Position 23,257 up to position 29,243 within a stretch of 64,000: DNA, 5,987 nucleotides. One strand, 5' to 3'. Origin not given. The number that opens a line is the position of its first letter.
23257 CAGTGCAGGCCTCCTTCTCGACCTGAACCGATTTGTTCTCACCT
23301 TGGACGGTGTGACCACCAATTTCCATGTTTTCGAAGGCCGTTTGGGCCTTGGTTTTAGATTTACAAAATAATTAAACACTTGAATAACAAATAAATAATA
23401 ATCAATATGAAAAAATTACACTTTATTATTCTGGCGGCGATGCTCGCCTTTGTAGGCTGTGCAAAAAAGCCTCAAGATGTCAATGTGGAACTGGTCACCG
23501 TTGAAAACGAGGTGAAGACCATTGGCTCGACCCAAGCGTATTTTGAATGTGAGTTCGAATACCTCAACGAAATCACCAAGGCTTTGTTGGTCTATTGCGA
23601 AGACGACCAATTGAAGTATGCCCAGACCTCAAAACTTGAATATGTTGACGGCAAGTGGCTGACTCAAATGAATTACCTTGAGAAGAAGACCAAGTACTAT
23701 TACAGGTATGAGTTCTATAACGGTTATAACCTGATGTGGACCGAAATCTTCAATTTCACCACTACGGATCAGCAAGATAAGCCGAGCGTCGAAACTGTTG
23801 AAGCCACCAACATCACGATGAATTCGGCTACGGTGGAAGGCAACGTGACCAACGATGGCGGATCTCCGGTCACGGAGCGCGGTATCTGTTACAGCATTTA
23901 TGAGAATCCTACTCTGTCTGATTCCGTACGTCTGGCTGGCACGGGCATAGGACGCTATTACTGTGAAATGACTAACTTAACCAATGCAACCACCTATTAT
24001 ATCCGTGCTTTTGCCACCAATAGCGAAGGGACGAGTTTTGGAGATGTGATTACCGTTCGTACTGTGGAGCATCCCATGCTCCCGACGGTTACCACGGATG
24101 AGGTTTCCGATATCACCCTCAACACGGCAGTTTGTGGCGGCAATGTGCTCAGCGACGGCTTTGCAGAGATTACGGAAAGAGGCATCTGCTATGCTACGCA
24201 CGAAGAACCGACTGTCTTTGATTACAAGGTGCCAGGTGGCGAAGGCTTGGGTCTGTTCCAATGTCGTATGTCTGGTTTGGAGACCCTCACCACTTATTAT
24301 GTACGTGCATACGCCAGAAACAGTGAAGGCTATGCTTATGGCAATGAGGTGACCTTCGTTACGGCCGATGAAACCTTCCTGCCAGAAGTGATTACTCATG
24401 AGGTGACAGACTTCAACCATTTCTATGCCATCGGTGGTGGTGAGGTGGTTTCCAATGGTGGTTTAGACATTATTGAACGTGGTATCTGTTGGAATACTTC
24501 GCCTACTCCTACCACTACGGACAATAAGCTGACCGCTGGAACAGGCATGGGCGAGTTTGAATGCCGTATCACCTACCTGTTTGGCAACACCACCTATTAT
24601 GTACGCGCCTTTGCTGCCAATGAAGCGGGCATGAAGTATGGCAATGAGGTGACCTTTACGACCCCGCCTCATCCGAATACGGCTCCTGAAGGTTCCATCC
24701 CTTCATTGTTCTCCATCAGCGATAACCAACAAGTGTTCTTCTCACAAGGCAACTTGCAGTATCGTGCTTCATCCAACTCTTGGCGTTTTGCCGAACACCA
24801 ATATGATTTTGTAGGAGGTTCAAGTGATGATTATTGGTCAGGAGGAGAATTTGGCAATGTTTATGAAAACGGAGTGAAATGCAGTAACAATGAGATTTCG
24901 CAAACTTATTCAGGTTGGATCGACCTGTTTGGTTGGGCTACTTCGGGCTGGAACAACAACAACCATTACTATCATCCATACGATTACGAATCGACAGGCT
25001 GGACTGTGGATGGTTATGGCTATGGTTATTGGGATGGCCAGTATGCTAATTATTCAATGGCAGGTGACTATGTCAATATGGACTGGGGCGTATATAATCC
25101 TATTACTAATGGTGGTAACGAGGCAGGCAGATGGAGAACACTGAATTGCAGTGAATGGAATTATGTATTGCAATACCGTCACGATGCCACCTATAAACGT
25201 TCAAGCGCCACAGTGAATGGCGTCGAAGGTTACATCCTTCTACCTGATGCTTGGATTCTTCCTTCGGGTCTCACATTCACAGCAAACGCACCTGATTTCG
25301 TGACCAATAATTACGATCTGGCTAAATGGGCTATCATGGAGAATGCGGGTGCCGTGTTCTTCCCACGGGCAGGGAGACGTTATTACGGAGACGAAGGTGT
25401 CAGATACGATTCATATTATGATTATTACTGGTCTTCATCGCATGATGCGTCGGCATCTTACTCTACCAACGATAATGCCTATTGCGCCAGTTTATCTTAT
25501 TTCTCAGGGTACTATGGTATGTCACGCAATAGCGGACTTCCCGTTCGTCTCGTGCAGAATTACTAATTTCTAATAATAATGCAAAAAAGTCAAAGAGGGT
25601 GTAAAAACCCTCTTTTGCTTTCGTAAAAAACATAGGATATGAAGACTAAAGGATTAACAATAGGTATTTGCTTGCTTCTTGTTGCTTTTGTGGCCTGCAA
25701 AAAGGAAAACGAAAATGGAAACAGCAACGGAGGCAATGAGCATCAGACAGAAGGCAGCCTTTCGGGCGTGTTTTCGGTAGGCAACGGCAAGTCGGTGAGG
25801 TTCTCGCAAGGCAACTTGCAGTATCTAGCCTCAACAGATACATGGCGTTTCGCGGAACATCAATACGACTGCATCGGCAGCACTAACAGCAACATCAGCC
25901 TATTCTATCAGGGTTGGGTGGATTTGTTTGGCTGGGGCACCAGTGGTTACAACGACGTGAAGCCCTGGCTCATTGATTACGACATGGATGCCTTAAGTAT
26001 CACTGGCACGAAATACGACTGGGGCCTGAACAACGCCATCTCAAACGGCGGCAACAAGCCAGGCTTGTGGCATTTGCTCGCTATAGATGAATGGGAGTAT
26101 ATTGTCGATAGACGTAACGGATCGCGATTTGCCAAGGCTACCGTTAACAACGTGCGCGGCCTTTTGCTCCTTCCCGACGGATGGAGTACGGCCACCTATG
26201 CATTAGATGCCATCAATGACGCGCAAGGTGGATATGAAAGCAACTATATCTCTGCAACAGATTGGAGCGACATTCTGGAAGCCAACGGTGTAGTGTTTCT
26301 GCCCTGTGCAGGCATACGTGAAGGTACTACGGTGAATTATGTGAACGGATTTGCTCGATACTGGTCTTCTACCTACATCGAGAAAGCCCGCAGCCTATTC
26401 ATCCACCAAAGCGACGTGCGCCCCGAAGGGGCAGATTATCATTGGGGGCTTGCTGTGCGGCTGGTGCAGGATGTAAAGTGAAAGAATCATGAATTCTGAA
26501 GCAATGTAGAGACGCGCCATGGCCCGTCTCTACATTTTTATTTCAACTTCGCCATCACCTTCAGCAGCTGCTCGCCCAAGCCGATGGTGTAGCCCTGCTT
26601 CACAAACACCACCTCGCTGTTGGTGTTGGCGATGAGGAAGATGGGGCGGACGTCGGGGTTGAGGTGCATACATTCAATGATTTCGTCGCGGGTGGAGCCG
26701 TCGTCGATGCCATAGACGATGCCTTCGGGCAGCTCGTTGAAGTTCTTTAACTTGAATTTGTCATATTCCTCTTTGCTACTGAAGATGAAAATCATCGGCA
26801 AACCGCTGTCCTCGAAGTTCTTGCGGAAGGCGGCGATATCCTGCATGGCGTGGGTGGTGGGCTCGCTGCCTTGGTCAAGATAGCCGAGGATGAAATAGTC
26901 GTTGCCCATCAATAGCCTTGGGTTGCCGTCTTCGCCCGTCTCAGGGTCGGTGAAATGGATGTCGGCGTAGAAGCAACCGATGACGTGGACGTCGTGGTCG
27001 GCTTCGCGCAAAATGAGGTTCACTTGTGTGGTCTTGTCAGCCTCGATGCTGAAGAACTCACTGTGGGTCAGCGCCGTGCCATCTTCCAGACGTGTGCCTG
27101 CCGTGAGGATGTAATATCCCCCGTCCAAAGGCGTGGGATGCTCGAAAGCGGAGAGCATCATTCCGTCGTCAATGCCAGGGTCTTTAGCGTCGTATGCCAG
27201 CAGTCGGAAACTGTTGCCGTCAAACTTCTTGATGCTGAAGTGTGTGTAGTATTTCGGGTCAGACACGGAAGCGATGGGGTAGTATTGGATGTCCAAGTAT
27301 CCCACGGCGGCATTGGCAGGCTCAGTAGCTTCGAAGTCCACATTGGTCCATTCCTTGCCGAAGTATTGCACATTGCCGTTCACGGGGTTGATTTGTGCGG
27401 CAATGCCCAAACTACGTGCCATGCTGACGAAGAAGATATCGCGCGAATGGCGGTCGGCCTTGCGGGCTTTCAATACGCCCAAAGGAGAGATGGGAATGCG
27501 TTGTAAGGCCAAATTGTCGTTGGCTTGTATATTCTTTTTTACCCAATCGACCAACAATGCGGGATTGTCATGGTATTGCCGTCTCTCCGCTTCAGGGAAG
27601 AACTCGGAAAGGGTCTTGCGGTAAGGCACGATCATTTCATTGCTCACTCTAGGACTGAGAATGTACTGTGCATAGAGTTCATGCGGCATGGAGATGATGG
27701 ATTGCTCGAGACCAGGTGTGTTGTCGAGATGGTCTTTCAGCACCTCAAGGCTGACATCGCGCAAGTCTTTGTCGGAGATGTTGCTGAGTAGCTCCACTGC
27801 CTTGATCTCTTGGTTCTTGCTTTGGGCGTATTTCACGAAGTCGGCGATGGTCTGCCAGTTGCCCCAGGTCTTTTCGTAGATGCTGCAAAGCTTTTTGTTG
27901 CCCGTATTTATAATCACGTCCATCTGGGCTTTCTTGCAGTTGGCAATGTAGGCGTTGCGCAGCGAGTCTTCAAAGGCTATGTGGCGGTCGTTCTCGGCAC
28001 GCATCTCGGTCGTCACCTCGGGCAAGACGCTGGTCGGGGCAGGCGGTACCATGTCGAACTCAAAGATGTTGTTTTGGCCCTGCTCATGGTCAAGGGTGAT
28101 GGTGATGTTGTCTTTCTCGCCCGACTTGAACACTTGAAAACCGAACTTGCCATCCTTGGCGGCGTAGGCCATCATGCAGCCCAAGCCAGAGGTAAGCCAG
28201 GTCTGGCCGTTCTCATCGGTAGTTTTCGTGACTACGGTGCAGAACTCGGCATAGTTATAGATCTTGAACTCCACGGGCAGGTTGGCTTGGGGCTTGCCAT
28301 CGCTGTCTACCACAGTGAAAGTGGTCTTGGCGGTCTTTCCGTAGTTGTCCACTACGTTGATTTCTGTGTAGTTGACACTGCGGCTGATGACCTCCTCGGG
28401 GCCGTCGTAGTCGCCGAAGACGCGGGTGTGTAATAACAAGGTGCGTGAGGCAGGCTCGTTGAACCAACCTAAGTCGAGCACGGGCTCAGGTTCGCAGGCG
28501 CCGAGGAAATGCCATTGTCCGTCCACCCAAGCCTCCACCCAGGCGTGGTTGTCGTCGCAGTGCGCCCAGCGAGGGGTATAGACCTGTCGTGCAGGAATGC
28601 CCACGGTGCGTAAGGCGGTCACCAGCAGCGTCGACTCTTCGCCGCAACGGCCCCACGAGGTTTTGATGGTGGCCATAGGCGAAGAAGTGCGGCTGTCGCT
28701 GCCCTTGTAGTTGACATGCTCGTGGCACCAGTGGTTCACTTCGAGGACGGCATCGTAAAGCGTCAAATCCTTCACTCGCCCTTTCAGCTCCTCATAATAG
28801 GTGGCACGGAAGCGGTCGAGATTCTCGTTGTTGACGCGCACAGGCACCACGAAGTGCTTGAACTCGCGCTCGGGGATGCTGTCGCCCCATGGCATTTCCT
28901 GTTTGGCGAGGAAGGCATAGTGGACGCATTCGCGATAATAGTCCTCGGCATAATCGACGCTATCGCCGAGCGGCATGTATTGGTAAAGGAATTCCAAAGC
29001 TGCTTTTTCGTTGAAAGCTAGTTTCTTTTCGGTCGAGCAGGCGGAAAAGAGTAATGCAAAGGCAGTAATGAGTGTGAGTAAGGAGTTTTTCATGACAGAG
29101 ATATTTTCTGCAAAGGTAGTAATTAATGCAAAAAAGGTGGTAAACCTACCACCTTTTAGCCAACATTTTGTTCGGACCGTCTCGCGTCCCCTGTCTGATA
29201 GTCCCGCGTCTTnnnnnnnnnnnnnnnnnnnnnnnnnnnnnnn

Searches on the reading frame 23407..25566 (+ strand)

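Call 50: search_protein_families(library=pfam, proteins=[window:23407-25566:+], max_evalue=0.01)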
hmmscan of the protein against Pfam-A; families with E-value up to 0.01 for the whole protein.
window:23407-25566:+ (719 aa): 3 families
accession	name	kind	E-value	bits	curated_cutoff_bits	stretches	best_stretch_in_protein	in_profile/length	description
PF16656.11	Pur_ac_phosph_N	-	1.1e-05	26.3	30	0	87-119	64-93/93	Purple acid Phosphatase, N-terminal domain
PF16974.11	NAR2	-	6.9e-05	22.9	26.6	0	295-321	104-132/142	High-affinity nitrate transporter accessory, Ig-like domain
PF00041.27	fn3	-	0.00085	19.9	25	0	128-210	3-75/84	Fibronectin type III domain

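Call 54: search_protein_families(library=padloc, proteins=[window:23407-25566:+], max_evalue=0.001)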
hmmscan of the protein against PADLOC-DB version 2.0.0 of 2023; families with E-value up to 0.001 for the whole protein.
window:23407-25566:+ (719 aa): 0 families

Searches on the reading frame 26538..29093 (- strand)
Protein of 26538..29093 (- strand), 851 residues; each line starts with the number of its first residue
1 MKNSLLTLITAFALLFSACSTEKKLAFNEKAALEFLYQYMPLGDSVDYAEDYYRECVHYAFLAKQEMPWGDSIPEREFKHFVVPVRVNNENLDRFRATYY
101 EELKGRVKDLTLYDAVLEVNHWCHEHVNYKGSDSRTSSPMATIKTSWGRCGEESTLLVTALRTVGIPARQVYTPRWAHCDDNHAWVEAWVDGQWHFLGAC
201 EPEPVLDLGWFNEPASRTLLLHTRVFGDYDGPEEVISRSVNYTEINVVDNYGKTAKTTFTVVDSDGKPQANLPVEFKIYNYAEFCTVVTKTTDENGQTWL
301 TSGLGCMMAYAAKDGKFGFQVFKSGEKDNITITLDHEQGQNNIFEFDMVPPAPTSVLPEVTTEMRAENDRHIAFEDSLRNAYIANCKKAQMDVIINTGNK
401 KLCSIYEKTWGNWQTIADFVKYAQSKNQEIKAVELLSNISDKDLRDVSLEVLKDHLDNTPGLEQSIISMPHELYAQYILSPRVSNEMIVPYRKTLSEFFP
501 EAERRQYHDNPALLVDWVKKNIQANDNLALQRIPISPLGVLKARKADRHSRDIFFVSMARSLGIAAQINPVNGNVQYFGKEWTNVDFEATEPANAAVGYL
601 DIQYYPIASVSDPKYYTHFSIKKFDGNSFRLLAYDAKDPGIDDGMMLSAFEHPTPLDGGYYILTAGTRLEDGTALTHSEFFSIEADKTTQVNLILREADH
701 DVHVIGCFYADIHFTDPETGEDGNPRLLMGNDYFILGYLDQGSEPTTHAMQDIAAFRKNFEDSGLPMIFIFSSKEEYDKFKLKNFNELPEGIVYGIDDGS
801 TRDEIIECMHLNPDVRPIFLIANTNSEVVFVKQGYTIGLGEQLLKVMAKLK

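Call 50: search_protein_families(library=pfam, proteins=[window:26538-29093:-], max_evalue=0.01)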
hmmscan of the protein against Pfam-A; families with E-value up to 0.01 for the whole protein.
window:26538-29093:- (851 aa): 2 families
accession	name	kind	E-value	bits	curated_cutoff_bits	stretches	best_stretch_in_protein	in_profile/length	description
PF01841.26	Transglut_core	-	4.7e-25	88.4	23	2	108-195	10-104/108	Transglutaminase-like superfamily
PF02369.22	Big_1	-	6e-06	26.7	34.9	1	240-298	4-62/93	Bacterial Ig-like domain (group 1)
